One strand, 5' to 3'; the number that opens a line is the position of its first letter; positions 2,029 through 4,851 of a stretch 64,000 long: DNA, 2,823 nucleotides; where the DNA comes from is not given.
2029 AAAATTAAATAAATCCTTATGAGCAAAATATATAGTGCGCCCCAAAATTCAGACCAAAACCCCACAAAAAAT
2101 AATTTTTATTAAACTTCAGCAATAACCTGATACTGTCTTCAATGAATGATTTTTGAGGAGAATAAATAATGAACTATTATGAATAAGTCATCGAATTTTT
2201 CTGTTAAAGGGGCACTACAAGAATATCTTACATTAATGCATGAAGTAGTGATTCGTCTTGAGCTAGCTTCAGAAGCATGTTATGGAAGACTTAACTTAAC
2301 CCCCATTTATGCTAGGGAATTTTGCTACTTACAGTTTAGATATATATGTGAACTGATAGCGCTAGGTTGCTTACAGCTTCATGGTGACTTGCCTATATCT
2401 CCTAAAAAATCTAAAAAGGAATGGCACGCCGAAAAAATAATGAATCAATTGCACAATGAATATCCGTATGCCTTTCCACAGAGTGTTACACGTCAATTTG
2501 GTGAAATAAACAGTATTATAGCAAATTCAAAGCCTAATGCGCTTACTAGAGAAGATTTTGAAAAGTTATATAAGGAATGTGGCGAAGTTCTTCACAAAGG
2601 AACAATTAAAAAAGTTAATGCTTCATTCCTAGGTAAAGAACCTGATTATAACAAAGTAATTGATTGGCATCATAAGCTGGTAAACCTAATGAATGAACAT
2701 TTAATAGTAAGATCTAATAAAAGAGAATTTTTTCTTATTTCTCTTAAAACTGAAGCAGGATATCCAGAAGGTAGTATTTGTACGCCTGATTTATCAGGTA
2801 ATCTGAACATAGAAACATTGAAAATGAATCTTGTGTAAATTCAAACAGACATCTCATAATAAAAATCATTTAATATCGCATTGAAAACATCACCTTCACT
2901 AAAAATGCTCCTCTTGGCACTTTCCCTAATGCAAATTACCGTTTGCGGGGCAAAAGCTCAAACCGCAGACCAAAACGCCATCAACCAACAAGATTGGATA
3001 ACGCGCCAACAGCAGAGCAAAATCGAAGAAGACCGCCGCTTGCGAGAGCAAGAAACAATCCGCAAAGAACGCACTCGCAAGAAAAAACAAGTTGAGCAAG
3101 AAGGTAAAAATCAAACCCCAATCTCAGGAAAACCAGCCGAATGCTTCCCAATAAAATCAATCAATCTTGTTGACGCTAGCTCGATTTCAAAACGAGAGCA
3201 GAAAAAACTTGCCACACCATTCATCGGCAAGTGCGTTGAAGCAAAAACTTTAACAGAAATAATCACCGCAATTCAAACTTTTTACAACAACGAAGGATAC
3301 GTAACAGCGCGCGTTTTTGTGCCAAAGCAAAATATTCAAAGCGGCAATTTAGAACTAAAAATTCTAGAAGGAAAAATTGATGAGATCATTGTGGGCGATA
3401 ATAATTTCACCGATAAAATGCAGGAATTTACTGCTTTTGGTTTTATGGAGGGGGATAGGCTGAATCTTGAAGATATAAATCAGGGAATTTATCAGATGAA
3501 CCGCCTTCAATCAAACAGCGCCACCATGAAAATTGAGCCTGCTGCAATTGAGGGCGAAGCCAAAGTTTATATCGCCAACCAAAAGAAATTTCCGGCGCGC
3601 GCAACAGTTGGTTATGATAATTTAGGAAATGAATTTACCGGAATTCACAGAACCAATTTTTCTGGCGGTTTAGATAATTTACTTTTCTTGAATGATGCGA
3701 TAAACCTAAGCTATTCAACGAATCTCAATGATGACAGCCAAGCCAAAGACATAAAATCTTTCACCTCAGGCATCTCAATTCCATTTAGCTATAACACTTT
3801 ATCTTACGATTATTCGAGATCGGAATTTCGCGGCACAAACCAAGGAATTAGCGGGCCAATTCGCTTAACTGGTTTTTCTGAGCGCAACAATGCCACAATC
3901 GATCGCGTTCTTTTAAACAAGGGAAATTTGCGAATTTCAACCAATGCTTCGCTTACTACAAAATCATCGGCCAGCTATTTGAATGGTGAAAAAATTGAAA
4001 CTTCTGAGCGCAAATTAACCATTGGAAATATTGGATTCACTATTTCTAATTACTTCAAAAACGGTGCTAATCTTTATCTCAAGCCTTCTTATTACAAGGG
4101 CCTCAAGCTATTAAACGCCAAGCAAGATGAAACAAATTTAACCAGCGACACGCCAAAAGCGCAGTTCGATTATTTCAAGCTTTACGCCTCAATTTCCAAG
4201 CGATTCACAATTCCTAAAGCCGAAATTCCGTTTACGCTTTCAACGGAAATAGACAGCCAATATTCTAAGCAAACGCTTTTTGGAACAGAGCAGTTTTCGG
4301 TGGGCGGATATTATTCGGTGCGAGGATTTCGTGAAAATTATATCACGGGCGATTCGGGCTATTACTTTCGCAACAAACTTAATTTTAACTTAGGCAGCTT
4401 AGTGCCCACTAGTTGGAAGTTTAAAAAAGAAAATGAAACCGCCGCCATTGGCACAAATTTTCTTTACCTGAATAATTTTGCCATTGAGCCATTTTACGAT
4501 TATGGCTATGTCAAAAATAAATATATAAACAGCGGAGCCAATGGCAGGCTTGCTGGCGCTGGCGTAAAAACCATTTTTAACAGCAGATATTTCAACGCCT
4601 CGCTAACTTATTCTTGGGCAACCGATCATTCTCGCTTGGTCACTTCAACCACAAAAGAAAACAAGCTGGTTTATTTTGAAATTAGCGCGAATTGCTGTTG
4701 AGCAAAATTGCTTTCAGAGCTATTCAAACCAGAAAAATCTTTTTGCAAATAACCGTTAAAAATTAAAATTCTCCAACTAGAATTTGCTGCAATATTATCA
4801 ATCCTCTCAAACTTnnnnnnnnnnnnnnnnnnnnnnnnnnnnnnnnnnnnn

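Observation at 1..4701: Two-partner-secretion locus in exoprotein / small ORFs / TpsB order, with an M23 peptidase as the exoprotein C-terminus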

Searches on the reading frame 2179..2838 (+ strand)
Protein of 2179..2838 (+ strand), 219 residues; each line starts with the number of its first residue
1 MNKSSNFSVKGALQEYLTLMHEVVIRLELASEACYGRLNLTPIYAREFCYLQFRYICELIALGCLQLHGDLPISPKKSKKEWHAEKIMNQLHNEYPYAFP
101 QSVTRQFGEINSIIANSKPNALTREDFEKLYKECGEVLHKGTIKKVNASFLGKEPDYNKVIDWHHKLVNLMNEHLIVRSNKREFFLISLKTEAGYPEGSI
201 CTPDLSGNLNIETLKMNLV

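Call 7: search_protein_families(library=pfam, proteins=[window:2179-2838:+], max_evalue=0.1)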
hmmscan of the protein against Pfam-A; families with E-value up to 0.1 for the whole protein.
window:2179-2838:+ (219 aa): 0 families

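Call 8: search_protein_families(library=ncbifam, proteins=[window:2179-2838:+], max_evalue=0.1)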
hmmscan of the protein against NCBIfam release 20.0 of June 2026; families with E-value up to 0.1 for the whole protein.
window:2179-2838:+ (219 aa): 0 families

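Call 45: find_encoding_contigs(protein=window:2179-2838:+, flank=10000, max_places=10)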
Protein window:2179-2838:+ (219 aa): 3 contigs read that carry it; 2 places shown.
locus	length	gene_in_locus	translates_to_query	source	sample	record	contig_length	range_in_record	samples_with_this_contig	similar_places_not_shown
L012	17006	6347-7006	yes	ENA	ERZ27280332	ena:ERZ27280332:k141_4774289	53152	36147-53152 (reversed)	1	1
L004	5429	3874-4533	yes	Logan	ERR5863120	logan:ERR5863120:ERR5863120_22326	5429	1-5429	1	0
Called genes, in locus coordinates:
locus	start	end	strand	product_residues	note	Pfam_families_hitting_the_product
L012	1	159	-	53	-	?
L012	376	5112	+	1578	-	PF13332:Fil_haemagg_2, PF01551:Peptidase_M23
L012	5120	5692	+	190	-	-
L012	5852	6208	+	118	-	-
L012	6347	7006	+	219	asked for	-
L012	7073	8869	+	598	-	PF08479:POTRA_2, PF17287:POTRA_3, PF03865:ShlB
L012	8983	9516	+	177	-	PF00719:Pyrophosphatase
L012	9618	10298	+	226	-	PF01618:MotA_ExbB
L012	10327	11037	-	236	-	PF01925:TauE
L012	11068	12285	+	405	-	-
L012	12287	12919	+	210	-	PF01634:HisG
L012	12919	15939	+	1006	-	PF04610:TrbL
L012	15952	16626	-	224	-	-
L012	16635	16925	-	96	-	PF02686:GatC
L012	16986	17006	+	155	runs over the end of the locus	PF03652:RuvX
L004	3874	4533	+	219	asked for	-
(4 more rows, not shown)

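Call 104: search_solved_structures(query=window:2179-2835:+, max_evalue=1)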
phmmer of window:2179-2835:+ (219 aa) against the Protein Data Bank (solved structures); distinct sequences matched with E-value up to 1: 2.
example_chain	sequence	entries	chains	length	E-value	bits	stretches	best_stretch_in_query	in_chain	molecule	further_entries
3l5x_L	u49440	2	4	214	0.38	14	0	75-150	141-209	H2L6 LIGHT CHAIN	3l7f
2gm7_A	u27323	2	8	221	0.76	13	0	8-71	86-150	tenA homolog/Thi-4 Thiaminase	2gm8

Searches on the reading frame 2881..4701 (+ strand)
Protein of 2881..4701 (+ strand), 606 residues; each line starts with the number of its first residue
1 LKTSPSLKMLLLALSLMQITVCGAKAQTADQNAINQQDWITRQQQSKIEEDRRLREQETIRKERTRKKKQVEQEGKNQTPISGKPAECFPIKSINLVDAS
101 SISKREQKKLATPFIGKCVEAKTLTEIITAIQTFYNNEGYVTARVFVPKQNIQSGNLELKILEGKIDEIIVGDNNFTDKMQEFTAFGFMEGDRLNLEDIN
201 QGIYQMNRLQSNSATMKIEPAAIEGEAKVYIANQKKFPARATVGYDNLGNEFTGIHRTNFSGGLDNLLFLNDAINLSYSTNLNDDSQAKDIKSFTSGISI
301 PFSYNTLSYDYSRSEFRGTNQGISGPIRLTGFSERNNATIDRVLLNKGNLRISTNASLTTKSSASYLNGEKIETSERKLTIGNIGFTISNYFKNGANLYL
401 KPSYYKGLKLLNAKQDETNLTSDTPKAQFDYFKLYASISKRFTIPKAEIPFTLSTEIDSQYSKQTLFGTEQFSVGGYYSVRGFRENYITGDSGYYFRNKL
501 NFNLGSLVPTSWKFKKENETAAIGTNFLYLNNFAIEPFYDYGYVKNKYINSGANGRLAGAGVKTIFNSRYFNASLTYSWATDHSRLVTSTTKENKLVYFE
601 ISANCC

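Call 7: search_protein_families(library=pfam, proteins=[window:2881-4701:+], max_evalue=0.1)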
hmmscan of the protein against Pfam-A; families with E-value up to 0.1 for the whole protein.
window:2881-4701:+ (606 aa): 5 families
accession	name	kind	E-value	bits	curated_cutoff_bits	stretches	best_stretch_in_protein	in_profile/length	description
PF03865.19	ShlB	-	1.9e-68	231.6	22.7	1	225-561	1-306/311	Haemolysin secretion/activation protein ShlB/FhaC/HecB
PF08479.16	POTRA_2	-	3.8e-21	75.1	24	1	89-164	1-76/76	POTRA domain, ShlB-type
PF17287.7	POTRA_3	-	3.4e-14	52.5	27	1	165-220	1-56/56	POTRA domain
PF07244.20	POTRA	-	0.00026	22.1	21.3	1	91-161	3-76/79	Surface antigen variable number repeat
PF25280.1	POTRA2_Toc75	-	0.0049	17.5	27.5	1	117-164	65-111/112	Toc75-like, second POTRA domain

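Call 8: search_protein_families(library=ncbifam, proteins=[window:2881-4701:+], max_evalue=0.1)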
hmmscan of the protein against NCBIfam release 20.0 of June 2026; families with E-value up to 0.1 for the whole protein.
window:2881-4701:+ (606 aa): 1 family
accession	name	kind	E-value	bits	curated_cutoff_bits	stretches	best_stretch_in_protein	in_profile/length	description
TIGR00992.1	3a0901s03IAP75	subfamily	4.2e-05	22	1163.25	1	117-182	218-279/718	IAP75 family chloroplast envelope protein translocase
